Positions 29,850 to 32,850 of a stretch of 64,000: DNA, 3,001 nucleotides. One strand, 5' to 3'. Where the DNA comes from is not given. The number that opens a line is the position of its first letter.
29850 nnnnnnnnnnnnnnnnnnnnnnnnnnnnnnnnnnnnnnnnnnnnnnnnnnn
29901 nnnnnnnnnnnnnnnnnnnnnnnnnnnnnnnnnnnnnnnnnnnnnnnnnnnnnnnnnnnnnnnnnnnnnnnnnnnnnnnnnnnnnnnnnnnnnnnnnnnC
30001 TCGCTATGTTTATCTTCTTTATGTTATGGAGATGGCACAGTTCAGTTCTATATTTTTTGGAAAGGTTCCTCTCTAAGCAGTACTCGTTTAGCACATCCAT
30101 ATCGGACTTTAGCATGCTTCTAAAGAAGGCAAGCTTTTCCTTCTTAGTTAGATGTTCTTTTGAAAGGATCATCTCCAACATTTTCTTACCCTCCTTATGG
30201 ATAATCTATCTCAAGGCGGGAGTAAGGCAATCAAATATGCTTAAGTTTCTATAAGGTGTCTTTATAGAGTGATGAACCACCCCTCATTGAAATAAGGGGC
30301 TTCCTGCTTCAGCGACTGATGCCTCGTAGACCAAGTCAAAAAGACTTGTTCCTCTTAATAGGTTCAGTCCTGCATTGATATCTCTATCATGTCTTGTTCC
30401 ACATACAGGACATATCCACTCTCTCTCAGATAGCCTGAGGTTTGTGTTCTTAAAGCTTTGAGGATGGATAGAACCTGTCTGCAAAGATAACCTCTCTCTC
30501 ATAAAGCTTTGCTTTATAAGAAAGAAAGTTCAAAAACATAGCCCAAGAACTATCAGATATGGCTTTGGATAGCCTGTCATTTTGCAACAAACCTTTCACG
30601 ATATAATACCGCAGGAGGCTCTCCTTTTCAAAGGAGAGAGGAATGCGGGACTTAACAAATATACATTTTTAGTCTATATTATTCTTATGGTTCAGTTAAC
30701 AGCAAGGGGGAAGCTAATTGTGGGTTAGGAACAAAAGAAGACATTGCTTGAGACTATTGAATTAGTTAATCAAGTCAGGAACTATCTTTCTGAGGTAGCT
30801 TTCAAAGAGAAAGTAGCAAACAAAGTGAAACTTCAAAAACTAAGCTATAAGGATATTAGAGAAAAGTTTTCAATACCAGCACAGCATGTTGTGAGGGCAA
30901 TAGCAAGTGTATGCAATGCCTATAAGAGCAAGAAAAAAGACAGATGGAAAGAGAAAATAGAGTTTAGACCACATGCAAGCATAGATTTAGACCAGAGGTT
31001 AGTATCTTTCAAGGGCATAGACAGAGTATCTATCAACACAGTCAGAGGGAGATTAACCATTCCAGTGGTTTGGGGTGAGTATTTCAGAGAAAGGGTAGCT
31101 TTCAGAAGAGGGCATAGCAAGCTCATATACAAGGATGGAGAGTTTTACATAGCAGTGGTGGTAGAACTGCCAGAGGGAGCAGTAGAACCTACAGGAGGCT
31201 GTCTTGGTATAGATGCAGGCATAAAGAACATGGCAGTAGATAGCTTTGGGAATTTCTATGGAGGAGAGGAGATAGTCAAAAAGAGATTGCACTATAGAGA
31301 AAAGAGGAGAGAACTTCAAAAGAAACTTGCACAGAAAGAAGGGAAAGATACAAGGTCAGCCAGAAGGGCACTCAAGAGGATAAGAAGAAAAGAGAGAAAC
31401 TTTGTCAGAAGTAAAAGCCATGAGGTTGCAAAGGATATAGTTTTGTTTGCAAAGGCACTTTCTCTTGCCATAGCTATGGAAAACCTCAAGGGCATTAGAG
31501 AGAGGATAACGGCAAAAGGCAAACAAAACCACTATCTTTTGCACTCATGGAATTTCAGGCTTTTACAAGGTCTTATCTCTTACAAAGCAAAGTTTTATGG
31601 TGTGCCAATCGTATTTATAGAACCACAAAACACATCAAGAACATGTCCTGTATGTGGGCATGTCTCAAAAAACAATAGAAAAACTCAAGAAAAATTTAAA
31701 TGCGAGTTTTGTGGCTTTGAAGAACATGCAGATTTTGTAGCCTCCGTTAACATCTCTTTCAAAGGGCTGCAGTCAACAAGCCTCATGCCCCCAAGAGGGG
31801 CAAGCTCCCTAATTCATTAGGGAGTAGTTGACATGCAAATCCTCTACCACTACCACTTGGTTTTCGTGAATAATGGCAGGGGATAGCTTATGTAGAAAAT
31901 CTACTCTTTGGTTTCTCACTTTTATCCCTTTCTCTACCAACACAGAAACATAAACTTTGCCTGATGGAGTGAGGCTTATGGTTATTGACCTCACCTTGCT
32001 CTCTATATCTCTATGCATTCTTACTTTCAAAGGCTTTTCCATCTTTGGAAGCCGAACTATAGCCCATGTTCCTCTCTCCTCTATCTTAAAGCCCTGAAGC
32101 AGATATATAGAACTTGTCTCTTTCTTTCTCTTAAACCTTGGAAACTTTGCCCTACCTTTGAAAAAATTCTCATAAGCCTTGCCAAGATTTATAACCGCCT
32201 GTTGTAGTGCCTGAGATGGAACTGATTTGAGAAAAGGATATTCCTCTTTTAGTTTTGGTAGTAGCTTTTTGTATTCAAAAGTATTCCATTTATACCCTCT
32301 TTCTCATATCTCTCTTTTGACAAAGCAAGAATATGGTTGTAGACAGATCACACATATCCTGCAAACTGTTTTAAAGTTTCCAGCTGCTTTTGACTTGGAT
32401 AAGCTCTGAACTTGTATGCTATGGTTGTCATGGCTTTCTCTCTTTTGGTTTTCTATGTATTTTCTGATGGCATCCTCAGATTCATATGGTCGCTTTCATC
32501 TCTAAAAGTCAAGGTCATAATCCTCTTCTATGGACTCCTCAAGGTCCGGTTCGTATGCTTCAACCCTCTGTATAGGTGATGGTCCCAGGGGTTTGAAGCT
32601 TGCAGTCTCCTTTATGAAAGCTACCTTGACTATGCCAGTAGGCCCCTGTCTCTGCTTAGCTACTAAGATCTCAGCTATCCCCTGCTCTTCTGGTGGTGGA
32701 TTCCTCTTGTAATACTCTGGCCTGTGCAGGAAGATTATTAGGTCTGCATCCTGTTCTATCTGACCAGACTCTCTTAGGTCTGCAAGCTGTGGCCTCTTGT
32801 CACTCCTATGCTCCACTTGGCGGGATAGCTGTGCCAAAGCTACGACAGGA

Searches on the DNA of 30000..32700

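Call 5: search_rna_families(source=window, start=30000, end=32700, threshold=evalue, max_evalue=1)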
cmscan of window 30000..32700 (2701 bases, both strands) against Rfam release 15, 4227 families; matches with E-value up to 1: 1.
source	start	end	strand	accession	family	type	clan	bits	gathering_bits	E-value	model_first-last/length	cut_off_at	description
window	31746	31832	-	RF02033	HEARO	Gene;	-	22.7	83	0.062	1-211/211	no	HNH endonuclease-associated RNA and ORF (HEARO) RNA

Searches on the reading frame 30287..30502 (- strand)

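Call 11: search_protein_families(library=pfam, proteins=[window:30287-30502:-], max_evalue=0.01)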
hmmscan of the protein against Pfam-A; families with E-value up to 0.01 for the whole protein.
window:30287-30502:- (72 aa): 1 family
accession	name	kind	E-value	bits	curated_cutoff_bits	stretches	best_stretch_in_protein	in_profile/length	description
PF07282.18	Cas12f1-like_TNB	-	1.4e-07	32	26.3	1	23-48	37-60/60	Cas12f1-like, TNB domain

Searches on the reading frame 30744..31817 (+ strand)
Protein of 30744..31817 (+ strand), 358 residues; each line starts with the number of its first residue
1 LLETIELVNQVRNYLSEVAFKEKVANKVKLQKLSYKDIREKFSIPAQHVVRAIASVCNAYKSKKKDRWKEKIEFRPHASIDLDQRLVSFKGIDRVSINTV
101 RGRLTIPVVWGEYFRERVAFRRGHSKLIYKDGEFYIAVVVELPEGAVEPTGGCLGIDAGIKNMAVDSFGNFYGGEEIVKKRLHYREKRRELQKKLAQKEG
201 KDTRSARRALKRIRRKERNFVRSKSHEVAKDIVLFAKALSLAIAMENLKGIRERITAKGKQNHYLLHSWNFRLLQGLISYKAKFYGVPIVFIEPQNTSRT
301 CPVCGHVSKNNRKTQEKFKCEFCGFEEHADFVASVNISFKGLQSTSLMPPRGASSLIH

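Call 11: search_protein_families(library=pfam, proteins=[window:30744-31817:+], max_evalue=0.01)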
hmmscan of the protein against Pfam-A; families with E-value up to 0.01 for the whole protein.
window:30744-31817:+ (358 aa): 2 families
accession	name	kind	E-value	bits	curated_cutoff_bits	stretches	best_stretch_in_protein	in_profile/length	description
PF07282.18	Cas12f1-like_TNB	-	1.6e-19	70.2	26.3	1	271-337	1-60/60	Cas12f1-like, TNB domain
PF01385.25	OrfB_IS605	-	3.7e-10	40.5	30.5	1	139-233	3-100/120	Probable transposase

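Call 23: find_related_loci(query=window:30744-31817:+, collection=genome_contigs, flank=2500)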
Query window:30744-31817:+ (358 aa) in genome_contigs; peptide patterns used: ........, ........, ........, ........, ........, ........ (x = any residue, [..] = any of these).
140 stretches matched a pattern, but none encodes a relative of the query by tblastn (E <= 1e-3).

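Call 24: find_homologous_proteins(query=window:30744-31817:+, max_evalue=1e-10)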
Query window:30744-31817:+ (358 aa): 428 proteins with E <= 1e-10 among 3672 candidates; the best 120 are listed.
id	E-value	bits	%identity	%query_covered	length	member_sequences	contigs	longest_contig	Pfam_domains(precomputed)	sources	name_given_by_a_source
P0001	1.1e-220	750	90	100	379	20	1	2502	PF01385.26,PF07282.19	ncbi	-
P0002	6.0e-203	691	85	99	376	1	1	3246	PF01385.26,PF07282.19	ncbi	ncbi:MAG: transposase [Thermoproteota archaeon]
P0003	2.8e-143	495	63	97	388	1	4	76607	PF01385.26,PF07282.19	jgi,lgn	jgi:IS605 OrfB family transposase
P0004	9.2e-139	480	64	94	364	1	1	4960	PF01385.26,PF07282.19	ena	-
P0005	1.1e-138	480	64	94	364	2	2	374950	PF01385.26,PF07282.19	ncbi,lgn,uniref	ncbi:transposase [Hydrogenobacter thermophilus]|uniref:RNA-guided endonuclease InsQ/TnpB family prot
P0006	7.5e-126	438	99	57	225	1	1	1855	PF01385.26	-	-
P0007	3.1e-113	396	52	95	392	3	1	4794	PF01385.26,PF07282.19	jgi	-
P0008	6.0e-109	382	51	97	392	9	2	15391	PF01385.26,PF07282.19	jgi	jgi:IS605 OrfB family transposase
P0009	3.1e-107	377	49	98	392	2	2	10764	PF01385.26,PF07282.19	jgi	-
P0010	4.9e-107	376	50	98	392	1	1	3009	PF01385.26,PF07282.19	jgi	jgi:IS605 OrfB family transposase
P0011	1.0e-105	372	48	95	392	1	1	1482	PF01385.26,PF07282.19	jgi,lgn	jgi:IS605 OrfB family transposase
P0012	1.3e-105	371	48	95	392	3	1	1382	PF01385.26,PF07282.19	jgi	jgi:IS605 OrfB family transposase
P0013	4.5e-105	370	48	95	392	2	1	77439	PF01385.26,PF07282.19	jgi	jgi:putative transposase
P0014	5.7e-105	369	49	97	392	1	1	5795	PF01385.26,PF07282.19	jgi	jgi:putative transposase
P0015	1.0e-100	355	47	99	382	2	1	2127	PF01385.26,PF07282.19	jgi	jgi:IS605 OrfB family transposase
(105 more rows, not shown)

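Call 26: find_encoding_contigs(protein=P0001, flank=2500, max_places=10)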
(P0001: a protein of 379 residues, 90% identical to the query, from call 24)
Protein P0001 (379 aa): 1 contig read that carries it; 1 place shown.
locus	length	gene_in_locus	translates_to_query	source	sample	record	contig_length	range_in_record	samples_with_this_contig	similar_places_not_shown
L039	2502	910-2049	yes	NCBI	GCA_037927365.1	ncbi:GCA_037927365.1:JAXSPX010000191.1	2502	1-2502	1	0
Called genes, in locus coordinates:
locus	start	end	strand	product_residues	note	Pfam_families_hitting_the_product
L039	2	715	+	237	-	?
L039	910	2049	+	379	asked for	PF01385:OrfB_IS605, PF07282:Cas12f1-like_TNB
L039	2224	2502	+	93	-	?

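Call 27: find_encoding_contigs(protein=P0002, flank=2500, max_places=10)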
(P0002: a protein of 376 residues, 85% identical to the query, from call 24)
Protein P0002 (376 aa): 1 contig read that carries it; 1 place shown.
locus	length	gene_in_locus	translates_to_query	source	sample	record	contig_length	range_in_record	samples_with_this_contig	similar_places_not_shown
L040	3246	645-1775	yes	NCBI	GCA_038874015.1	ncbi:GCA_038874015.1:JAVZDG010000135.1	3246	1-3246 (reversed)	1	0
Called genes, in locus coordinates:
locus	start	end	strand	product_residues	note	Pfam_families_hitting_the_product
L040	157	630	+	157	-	-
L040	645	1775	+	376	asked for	PF01385:OrfB_IS605, PF07282:Cas12f1-like_TNB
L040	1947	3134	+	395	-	-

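Call 31: find_encoding_contigs(protein=P0003, flank=600, max_places=4)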
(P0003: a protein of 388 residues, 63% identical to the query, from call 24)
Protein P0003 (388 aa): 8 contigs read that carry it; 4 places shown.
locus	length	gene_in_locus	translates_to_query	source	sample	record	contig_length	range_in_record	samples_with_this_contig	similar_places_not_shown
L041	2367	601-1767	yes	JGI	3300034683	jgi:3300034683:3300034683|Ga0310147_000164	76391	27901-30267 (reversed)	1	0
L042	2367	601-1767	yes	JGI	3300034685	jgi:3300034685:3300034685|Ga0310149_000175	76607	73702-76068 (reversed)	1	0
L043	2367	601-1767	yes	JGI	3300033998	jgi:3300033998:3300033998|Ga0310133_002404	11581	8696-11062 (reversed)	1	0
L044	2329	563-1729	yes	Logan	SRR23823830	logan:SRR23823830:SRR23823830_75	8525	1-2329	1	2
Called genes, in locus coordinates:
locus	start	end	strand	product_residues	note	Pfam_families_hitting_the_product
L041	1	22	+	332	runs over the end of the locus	-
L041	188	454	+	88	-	-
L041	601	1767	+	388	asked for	PF01385:OrfB_IS605, PF07282:Cas12f1-like_TNB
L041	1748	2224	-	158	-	-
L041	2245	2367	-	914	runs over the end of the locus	PF04851:ResIII, PF00270:DEAD (weak), PF18766:SWI2_SNF2 (weak), PF27151:YagJ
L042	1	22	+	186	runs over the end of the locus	?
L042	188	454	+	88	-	-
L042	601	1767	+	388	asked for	PF01385:OrfB_IS605, PF07282:Cas12f1-like_TNB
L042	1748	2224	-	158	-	-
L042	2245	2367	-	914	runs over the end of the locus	PF04851:ResIII, PF00270:DEAD (weak), PF18766:SWI2_SNF2 (weak), PF27151:YagJ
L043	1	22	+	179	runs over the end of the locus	?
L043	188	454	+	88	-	-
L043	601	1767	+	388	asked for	PF01385:OrfB_IS605, PF07282:Cas12f1-like_TNB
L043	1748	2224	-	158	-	-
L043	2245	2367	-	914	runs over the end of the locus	PF04851:ResIII, PF00270:DEAD (weak), PF18766:SWI2_SNF2 (weak), PF27151:YagJ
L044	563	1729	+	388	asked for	PF01385:OrfB_IS605, PF07282:Cas12f1-like_TNB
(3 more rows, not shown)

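Call 32: find_encoding_contigs(protein=P0005, flank=600, max_places=4)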
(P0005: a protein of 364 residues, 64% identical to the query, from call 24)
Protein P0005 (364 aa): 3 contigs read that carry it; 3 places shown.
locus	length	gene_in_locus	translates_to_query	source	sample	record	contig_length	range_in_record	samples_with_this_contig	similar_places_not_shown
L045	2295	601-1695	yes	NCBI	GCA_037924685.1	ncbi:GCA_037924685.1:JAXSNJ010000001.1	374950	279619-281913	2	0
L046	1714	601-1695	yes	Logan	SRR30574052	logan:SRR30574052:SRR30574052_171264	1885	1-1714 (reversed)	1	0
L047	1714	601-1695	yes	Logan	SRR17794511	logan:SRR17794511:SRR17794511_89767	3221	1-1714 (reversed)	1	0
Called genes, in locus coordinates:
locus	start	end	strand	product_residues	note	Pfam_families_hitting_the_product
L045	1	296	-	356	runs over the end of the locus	PF00226:DnaJ, PF01556:DnaJ_C, PF00684:DnaJ_CXXCXGXG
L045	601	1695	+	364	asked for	PF01385:OrfB_IS605, PF07282:Cas12f1-like_TNB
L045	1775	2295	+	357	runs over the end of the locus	-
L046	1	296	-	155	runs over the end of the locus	?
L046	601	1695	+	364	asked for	PF01385:OrfB_IS605, PF07282:Cas12f1-like_TNB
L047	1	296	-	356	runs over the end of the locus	PF00226:DnaJ, PF01556:DnaJ_C, PF00684:DnaJ_CXXCXGXG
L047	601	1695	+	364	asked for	PF01385:OrfB_IS605, PF07282:Cas12f1-like_TNB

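Call 33: find_encoding_contigs(protein=P0008, flank=600, max_places=4)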
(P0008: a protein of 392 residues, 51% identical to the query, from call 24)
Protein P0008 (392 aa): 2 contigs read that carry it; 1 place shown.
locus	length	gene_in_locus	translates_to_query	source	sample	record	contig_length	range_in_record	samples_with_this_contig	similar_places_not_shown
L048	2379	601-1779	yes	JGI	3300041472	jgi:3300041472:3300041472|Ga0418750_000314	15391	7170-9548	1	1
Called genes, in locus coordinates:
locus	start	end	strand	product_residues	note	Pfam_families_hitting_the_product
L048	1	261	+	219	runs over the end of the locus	-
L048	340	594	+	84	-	-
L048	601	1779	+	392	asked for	PF01385:OrfB_IS605, PF07282:Cas12f1-like_TNB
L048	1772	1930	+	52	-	-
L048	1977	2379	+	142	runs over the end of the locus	-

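Call 41: search_solved_structures(query=P0001, max_evalue=0.001)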
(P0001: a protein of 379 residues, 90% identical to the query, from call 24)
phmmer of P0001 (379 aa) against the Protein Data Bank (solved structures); distinct sequences matched with E-value up to 0.001: 24.
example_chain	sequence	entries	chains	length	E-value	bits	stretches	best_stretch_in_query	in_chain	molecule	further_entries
8hr5_A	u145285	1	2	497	5.4e-26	94.8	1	168-362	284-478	Transposase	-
9nzo_B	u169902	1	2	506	8.7e-25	90.8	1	151-343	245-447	Cas12f Effector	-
9nzr_A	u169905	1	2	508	8.8e-25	90.8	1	151-343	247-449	Cas12f Nuclease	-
9nzp_A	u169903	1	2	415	3.7e-22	82.2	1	169-360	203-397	IS200/IS605 family element transposase accessory protein TnpB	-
9nzq_A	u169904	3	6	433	5.9e-21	78.2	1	139-364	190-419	Cas12f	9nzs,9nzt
9i8y_A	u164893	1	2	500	2.7e-19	72.8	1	150-350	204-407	CRISPR-associated endodeoxyribonuclease Cas12f1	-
7l48_A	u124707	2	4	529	3.9e-19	72.2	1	127-367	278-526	Cas12f | Cas12f1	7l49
8j3r_A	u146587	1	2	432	4e-19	72.2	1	58-363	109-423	Transposase IS605 OrfB C-terminal domain-containing protein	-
8j1j_A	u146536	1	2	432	6.9e-19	71.4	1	144-363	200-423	Transposase IS605 OrfB C-terminal domain-containing protein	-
8j12_A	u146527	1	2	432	3.4e-18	69.1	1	141-363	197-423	Transposase IS605 OrfB C-terminal domain-containing protein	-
7c7l_A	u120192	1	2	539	9.7e-18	67.6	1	127-367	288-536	CRISPR-associated protein Cas14a.1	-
7wju_A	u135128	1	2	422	1.4e-17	67.1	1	196-363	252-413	OrfB_Zn_ribbon domain-containing protein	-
8dzj_A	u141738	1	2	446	1.6e-17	66.9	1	196-363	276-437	OrfB_Zn_ribbon domain-containing protein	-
8iaz_A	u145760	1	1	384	2.1e-10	43.5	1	148-358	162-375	Transposase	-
9yyg_A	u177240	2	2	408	2e-09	40.3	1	152-366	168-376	AI-designed RNA-guided nuclease | AI-generated RNA-guided nuclease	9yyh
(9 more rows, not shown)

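Call 42: search_protein_families(library=ncbifam, proteins=[P0001, window:30744-31817:+], max_evalue=0.001)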
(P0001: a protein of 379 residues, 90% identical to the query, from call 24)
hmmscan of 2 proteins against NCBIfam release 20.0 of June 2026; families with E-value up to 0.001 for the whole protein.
P0001 (379 aa): 8 families
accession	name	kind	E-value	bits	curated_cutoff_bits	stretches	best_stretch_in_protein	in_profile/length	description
NF040570.1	guided_TnpB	subfamily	8.6e-54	183.3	100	1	9-360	4-388/389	RNA-guided endonuclease TnpB family protein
NF049972.1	CRISPR_Cas12f2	exception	2.8e-46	158.4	450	1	132-366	278-523/524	type V CRISPR-associated effector Cas12f2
NF038281.1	IS200_TnpB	exception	1.3e-19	70.5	425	1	149-362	154-359/360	IS200/IS605 family element RNA-guided endonuclease TnpB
TIGR01766.2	TIGR01766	domain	3.4e-16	59.5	32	1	238-319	1-82/82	IS200/IS605 family accessory protein TnpB-related protein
NF038192.1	V_cas_c2c8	exception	4.2e-13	49.2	350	1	103-248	206-338/457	type V CRISPR-associated protein C2c8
NF038280.1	IS607_TnpB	exception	2.2e-11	43.4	350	1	151-372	180-402/431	IS607 family element RNA-guided endonuclease TnpB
NF045604.1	cas_Cas12e_CasX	equivalog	2e-09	36.3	200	1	331-361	854-884/886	type V CRISPR RNA-guided endonuclease Cas12e/CasX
TIGR01765.1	tspaseT_teng_N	subfamily_domain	2.6e-07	30.5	47.25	1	5-73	1-71/73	transposase, putative, N-terminal domain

window:30744-31817:+ (358 aa): 9 families
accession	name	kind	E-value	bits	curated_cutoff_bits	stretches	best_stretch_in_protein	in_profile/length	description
NF040570.1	guided_TnpB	subfamily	2.5e-50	171.9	100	1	9-338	27-387/389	RNA-guided endonuclease TnpB family protein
NF049972.1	CRISPR_Cas12f2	exception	4.9e-46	157.6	450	1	128-345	305-523/524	type V CRISPR-associated effector Cas12f2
NF038281.1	IS200_TnpB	exception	5.5e-18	65.2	425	1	130-341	154-359/360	IS200/IS605 family element RNA-guided endonuclease TnpB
TIGR01766.2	TIGR01766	domain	4.6e-13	49.5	32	1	217-298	1-82/82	IS200/IS605 family accessory protein TnpB-related protein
NF038192.1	V_cas_c2c8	exception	4.3e-12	45.9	350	1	84-218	206-328/457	type V CRISPR-associated protein C2c8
NF038280.1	IS607_TnpB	exception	1.9e-11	43.6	350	1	132-350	180-401/431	IS607 family element RNA-guided endonuclease TnpB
NF045604.1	cas_Cas12e_CasX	equivalog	2.9e-08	32.5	200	1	310-338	854-882/886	type V CRISPR RNA-guided endonuclease Cas12e/CasX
TIGR01765.1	tspaseT_teng_N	subfamily_domain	8.4e-07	28.9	47.25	1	2-54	17-71/73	transposase, putative, N-terminal domain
NF011481.0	PRK14890.1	equivalog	0.00075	19.5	61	0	295-326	22-59/61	putative Zn-ribbon RNA-binding protein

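Call 56: find_encoding_contigs(protein=P0006, flank=2000, max_places=6)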
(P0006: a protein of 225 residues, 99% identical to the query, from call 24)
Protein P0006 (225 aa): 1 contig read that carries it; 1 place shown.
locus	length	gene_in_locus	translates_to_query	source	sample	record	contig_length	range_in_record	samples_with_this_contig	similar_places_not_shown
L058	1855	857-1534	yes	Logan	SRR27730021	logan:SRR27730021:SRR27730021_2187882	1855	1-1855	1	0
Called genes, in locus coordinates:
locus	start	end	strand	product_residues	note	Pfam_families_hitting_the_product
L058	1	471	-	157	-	?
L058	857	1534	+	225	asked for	PF01385:OrfB_IS605 (weak)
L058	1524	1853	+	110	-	?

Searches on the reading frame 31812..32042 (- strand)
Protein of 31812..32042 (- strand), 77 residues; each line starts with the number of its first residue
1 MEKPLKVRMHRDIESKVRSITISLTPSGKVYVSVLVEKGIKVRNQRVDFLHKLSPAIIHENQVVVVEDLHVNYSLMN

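Call 11: search_protein_families(library=pfam, proteins=[window:31812-32042:-], max_evalue=0.01)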
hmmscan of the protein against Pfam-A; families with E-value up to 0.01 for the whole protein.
window:31812-32042:- (77 aa): 1 family
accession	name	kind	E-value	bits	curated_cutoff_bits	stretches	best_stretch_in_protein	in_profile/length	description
PF01385.25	OrfB_IS605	-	6.1e-06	26.9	30.5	1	41-74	83-116/120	Probable transposase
